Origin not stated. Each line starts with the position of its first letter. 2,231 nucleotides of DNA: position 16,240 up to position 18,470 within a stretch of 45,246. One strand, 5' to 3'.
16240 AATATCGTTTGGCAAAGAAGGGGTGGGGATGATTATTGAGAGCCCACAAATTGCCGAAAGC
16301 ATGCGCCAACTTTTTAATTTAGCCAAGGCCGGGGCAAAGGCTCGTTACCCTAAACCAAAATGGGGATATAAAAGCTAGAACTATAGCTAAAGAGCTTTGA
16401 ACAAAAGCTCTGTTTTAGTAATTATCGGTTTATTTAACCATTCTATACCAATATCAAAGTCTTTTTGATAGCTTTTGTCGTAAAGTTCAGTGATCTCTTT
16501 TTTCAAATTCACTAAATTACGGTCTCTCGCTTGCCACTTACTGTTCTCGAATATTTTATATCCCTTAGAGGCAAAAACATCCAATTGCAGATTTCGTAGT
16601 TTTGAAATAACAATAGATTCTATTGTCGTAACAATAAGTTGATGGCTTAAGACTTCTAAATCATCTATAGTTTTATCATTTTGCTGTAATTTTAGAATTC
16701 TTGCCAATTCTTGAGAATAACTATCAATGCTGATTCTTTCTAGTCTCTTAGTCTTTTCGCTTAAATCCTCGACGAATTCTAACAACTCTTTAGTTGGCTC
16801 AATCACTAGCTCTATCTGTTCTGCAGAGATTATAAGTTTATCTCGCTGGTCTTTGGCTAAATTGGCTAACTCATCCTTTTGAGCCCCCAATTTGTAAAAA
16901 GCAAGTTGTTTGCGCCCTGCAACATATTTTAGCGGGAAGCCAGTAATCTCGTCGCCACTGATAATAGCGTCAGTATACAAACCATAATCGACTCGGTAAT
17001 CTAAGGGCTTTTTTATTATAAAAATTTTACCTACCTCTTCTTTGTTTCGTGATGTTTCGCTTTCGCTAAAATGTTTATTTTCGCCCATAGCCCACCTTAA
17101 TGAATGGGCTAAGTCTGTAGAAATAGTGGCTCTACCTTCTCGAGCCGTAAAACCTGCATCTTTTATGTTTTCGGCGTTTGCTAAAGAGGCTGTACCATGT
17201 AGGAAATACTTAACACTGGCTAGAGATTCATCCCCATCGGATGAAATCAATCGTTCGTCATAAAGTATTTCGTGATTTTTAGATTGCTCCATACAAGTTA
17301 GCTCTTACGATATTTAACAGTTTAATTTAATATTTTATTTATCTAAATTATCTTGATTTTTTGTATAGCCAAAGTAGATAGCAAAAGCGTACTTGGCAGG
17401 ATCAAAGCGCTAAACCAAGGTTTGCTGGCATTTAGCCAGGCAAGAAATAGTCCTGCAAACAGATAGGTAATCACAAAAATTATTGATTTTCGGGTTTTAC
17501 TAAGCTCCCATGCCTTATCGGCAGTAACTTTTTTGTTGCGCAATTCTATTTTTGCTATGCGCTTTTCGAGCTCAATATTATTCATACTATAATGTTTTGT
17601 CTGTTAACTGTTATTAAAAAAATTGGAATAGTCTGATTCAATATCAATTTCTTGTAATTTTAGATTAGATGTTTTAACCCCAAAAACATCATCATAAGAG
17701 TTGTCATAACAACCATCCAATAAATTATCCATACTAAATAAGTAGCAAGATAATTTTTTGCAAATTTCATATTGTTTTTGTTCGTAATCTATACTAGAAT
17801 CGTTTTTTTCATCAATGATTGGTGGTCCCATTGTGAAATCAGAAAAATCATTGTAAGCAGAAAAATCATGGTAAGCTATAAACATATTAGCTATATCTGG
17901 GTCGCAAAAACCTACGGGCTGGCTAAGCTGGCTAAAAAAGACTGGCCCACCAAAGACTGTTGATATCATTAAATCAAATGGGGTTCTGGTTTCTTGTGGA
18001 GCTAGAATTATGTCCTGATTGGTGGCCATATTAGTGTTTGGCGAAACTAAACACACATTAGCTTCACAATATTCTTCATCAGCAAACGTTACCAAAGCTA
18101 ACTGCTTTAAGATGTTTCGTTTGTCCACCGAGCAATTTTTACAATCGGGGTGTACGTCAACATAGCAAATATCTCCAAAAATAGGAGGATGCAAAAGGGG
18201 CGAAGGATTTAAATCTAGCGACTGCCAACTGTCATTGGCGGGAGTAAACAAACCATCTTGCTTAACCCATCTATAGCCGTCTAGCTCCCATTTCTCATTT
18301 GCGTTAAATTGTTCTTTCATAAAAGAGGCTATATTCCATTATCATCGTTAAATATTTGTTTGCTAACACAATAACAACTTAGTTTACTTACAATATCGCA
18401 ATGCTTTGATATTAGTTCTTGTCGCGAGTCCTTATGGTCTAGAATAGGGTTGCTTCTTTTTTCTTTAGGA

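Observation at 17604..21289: Tandem alternating array (B-A-B-A-A) of two unnamed families; family A core resembles the MazF/PemK/CcdB toxin signature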

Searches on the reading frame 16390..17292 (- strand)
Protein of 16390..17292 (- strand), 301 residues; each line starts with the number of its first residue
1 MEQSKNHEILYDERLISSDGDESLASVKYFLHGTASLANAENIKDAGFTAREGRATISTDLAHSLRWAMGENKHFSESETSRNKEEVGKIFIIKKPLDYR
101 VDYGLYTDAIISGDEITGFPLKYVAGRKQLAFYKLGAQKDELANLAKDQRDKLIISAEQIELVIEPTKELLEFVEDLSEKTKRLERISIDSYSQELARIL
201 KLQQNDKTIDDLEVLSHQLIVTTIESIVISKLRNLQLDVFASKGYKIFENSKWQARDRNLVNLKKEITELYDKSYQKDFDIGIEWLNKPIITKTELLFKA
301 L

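Call 5: search_protein_families(library=pfam, proteins=[window:16390-17292:-], max_evalue=1)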
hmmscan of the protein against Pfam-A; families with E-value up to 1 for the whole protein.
window:16390-17292:- (301 aa): 1 family
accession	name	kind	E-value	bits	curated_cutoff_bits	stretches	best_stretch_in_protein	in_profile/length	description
PF21038.3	CEP104_N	-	0.15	12.6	27.5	1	191-266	9-89/120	Centrosomal protein CEP104, N-terminal domain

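Call 11: search_protein_families(library=ncbifam, proteins=[window:16390-17292:-], max_evalue=1)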
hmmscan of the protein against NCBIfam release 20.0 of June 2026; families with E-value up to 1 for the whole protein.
window:16390-17292:- (301 aa): 1 family
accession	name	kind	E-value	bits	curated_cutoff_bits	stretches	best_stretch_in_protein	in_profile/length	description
NF005829.0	PRK07726.1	subfamily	0.012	14.3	597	1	177-240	330-394/669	DNA topoisomerase 3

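Call 12: search_protein_families(library=padloc, proteins=[window:16390-17292:-], max_evalue=1)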
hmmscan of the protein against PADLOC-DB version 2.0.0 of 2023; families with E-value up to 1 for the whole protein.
window:16390-17292:- (301 aa): 0 families

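Call 13: search_protein_families(library=phrogs, proteins=[window:16390-17292:-], max_evalue=1)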
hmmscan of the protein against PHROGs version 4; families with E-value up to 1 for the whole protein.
window:16390-17292:- (301 aa): 1 family
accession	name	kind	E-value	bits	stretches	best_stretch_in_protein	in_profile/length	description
phrog_17049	-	unknown function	0.065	14.4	1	168-195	86-113/123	-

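Call 96: search_solved_structures(query=window:16390-17292:-, max_evalue=10)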
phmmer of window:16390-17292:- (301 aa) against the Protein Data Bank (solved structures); distinct sequences matched with E-value up to 10: 0.

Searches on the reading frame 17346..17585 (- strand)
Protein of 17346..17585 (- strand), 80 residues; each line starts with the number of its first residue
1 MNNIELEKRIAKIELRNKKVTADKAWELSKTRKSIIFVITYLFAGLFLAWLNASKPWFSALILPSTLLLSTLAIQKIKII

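Call 5: search_protein_families(library=pfam, proteins=[window:17346-17585:-], max_evalue=1)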
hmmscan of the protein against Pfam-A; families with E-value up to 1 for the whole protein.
window:17346-17585:- (80 aa): 0 families

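Call 11: search_protein_families(library=ncbifam, proteins=[window:17346-17585:-], max_evalue=1)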
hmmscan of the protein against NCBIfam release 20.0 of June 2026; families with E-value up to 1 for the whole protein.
window:17346-17585:- (80 aa): 1 family
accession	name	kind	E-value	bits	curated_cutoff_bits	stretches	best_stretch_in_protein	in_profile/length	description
NF005751.0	PRK07575.1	equivalog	0.16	10.4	529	1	20-77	212-269/440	dihydroorotase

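Call 12: search_protein_families(library=padloc, proteins=[window:17346-17585:-], max_evalue=1)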
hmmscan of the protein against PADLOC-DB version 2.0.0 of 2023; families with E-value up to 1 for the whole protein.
window:17346-17585:- (80 aa): 0 families

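Call 13: search_protein_families(library=phrogs, proteins=[window:17346-17585:-], max_evalue=1)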
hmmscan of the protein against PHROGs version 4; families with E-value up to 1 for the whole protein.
window:17346-17585:- (80 aa): 2 families
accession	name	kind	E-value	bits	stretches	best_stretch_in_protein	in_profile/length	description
phrog_27272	-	unknown function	0.082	14.1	1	2-45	36-80/86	-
phrog_20951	-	unknown function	0.21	11.7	1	8-56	60-108/303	-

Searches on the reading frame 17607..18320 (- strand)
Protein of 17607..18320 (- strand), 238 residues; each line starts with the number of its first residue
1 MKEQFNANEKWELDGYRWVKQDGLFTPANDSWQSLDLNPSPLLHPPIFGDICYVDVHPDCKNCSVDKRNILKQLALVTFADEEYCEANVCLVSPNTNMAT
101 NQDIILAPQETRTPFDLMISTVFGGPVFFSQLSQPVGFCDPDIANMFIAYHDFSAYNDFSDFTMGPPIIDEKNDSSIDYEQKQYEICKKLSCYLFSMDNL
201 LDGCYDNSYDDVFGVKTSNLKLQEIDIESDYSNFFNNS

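Call 5: search_protein_families(library=pfam, proteins=[window:17607-18320:-], max_evalue=1)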
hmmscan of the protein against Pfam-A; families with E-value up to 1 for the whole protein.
window:17607-18320:- (238 aa): 1 family
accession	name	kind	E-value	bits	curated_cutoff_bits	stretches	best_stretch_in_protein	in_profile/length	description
PF09408.15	bCoV_S1_RBD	-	0.052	14.3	25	1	188-221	28-61/181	Betacoronavirus spike glycoprotein S1, receptor binding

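Call 11: search_protein_families(library=ncbifam, proteins=[window:17607-18320:-], max_evalue=1)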
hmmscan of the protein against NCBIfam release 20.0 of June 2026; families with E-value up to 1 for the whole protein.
window:17607-18320:- (238 aa): 0 families

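Call 12: search_protein_families(library=padloc, proteins=[window:17607-18320:-], max_evalue=1)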
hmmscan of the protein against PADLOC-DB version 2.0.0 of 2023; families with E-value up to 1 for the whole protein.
window:17607-18320:- (238 aa): 0 families

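Call 13: search_protein_families(library=phrogs, proteins=[window:17607-18320:-], max_evalue=1)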
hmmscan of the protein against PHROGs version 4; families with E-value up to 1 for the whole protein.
window:17607-18320:- (238 aa): 0 families

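Call 14: find_homologous_proteins(query=A1, max_evalue=0.001)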
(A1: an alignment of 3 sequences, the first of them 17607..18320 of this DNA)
Query A1 (3 sequences) (238 aa, profile of the alignment): 12 proteins with E <= 0.001 among 1844 candidates.
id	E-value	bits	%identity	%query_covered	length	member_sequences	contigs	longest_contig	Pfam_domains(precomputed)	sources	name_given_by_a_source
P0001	1.8e-122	425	40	79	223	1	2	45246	-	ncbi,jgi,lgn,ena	ncbi:MAG: hypothetical protein WCP03_00160 [Candidatus Saccharibacteria bacterium]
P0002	4.6e-121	421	43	84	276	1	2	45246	-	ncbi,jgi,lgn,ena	ncbi:MAG: hypothetical protein WCP03_00150 [Candidatus Saccharibacteria bacterium]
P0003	3.4e-95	336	100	100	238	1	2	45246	-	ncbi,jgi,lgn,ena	ncbi:MAG: hypothetical protein WCP03_00165 [Candidatus Saccharibacteria bacterium]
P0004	1.6e-94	334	40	81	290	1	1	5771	-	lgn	-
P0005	3.5e-91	323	39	80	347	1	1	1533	-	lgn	-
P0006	8.8e-91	322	43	80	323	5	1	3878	-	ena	-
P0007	2.6e-90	320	38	80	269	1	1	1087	-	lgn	-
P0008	6.2e-90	319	40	80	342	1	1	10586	-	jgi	jgi:hypothetical protein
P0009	1.5e-89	318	44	78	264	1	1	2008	-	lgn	-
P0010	1.9e-85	304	41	80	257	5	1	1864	-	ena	-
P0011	1.6e-80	288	41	80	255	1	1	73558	-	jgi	jgi:hypothetical protein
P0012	9.1e-72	260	71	100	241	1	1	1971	-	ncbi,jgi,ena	jgi:hypothetical protein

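Call 20: find_encoding_contigs(protein=P0011, flank=8000, max_places=3)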
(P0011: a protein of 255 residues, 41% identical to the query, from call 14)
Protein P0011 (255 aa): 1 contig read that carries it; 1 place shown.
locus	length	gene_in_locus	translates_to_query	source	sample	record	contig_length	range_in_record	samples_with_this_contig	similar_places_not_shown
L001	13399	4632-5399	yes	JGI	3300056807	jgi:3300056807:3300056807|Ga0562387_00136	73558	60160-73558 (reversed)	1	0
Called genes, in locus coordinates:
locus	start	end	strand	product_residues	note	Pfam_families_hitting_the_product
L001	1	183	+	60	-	?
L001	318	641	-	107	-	-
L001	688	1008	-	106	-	-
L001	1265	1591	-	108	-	-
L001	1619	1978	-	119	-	-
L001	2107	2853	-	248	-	PF01978:TrmB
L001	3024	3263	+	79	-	-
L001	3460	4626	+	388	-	-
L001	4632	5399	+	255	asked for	-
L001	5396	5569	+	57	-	-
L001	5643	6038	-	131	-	PF00293:NUDIX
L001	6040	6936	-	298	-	PF03690:MYG1_exonuc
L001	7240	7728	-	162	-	PF01148:CTP_transf_1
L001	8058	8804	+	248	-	-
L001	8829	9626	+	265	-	PF00248:Aldo_ket_red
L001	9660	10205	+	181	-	-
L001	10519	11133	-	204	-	-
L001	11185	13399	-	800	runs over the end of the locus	-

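Call 21: find_encoding_contigs(protein=P0008, flank=8000, max_places=3)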
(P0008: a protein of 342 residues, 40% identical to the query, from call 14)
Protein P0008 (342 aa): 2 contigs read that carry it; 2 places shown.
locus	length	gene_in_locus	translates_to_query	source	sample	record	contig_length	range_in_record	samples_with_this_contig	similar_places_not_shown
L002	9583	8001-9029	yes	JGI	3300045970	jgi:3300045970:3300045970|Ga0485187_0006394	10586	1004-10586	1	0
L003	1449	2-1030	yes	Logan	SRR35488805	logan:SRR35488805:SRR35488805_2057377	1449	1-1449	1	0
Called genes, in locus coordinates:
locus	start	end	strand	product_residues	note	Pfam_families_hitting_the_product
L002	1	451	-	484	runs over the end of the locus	?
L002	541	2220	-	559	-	PF03485:Arg_tRNA_synt_N, PF00750:tRNA-synt_1d, PF05746:DALR_1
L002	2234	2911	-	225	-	PF07099:DUF1361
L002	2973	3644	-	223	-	PF02525:Flavodoxin_2, PF03358:FMN_red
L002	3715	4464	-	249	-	PF01978:TrmB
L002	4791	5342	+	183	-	-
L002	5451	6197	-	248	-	PF01978:TrmB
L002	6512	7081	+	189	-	-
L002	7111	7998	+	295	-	-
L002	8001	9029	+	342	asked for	-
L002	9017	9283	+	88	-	-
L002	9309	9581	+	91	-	?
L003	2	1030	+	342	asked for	?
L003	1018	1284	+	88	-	-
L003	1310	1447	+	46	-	?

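Call 73: search_protein_families(library=pfam, proteins=[L002:7111-7998:+, L001:3460-4626:+, L002:6512-7081:+], max_evalue=0.1)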
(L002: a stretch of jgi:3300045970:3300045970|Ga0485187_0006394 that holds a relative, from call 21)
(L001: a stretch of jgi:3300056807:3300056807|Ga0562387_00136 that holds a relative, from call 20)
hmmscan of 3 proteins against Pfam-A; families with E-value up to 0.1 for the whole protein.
L002:7111-7998:+ (295 aa): 0 families

L001:3460-4626:+ (388 aa): 0 families

L002:6512-7081:+ (189 aa): 1 family
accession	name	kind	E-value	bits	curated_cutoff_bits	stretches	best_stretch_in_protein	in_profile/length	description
PF14605.12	Nup35_RRM_2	-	0.098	13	27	0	147-173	6-32/53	Nup53/35/40-type RNA recognition motif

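Call 103: list_cluster_members(proteins=[P0009, P0020, P0004, P0014, P0006, P0019, P0007, P0016, P0005, P0010])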
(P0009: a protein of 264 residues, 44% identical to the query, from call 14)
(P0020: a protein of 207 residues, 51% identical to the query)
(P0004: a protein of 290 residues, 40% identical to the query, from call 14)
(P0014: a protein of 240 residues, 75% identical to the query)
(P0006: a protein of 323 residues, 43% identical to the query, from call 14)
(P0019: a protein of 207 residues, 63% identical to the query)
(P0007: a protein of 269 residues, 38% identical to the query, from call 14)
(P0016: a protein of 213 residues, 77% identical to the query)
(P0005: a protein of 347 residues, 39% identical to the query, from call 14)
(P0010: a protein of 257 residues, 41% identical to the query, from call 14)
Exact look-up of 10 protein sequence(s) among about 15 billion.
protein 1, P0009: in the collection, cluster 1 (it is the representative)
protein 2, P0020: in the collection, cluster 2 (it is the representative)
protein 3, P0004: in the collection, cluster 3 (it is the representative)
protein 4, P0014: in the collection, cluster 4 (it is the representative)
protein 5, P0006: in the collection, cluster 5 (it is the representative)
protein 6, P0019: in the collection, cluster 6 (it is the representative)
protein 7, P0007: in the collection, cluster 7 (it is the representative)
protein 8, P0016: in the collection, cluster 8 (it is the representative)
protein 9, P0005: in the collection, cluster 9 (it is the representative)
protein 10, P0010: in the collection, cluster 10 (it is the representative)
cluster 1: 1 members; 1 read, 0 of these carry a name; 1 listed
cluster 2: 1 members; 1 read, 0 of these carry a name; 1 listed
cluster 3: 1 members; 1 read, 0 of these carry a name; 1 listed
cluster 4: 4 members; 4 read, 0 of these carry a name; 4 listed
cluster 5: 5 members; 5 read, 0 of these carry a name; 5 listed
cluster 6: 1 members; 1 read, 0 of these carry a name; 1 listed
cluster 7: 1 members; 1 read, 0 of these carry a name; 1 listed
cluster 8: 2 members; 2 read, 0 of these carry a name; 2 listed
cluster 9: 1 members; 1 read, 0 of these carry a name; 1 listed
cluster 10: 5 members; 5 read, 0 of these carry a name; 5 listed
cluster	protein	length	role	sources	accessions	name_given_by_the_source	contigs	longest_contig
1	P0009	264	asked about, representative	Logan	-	-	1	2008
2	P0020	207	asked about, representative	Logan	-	-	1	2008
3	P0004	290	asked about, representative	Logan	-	-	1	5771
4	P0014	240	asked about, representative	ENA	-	-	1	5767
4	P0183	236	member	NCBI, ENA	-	-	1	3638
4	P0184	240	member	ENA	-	-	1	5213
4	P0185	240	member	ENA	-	-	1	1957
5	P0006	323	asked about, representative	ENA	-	-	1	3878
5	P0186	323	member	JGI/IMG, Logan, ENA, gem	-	-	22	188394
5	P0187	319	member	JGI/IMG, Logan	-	-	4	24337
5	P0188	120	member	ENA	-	-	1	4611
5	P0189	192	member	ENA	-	-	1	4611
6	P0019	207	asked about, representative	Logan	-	-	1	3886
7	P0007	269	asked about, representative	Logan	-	-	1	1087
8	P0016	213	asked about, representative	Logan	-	-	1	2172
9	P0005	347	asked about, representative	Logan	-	-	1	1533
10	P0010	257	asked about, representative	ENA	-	-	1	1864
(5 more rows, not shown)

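Call 107: search_solved_structures(query=A9, max_evalue=1)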
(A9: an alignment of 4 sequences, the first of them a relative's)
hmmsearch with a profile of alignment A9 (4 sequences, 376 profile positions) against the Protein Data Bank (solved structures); distinct sequences matched with E-value up to 1: 0.
